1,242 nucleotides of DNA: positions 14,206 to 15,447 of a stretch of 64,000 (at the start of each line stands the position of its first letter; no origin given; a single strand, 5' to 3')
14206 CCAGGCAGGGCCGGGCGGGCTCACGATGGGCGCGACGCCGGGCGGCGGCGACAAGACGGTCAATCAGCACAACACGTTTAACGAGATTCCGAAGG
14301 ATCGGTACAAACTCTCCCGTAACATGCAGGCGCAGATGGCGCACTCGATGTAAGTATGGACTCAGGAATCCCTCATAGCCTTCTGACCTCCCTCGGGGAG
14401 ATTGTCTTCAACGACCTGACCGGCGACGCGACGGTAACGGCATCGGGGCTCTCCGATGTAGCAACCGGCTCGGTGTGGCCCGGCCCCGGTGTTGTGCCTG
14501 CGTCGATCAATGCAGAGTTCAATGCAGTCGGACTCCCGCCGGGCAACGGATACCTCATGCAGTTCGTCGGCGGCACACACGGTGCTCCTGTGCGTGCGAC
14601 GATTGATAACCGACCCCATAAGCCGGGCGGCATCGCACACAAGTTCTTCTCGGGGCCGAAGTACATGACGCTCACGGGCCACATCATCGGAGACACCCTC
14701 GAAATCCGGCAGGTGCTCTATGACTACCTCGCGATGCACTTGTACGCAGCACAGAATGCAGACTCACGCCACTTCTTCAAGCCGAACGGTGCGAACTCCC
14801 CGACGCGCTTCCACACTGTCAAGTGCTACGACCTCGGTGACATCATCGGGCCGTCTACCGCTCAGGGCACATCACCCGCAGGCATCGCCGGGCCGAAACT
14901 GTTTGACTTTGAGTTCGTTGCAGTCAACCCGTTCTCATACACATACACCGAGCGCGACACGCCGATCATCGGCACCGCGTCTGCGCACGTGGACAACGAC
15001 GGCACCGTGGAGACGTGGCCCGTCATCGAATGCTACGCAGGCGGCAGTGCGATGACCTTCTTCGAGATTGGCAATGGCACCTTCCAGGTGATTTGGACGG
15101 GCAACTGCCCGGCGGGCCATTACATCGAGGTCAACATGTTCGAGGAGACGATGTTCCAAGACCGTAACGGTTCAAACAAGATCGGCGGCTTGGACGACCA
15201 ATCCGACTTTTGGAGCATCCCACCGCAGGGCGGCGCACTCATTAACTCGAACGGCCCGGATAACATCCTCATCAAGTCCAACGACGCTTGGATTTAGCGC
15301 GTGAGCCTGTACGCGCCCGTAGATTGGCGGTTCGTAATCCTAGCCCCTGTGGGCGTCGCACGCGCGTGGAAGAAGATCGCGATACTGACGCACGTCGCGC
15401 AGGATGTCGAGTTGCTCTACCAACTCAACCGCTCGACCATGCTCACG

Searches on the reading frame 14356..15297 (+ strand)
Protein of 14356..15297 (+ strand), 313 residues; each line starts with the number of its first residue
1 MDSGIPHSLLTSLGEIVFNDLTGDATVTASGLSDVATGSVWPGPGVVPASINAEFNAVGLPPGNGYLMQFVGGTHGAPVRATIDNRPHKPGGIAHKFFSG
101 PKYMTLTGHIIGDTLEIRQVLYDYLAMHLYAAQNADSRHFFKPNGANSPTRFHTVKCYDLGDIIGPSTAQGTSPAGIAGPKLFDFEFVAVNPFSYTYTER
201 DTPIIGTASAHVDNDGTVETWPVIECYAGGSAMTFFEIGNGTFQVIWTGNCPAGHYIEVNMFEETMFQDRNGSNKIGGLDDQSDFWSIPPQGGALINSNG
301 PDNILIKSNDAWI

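Call 93: search_protein_families(library=pfam, proteins=[window:14356-15297:+], max_evalue=0.01)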
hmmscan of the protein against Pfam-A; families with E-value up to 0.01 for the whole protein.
window:14356-15297:+ (313 aa): 1 family
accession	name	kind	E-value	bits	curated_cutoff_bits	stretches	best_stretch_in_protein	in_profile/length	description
PF22768.1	SPP1_Dit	-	0.00017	22.2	25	1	215-295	1-80/97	Siphovirus-type tail component, C-terminal domain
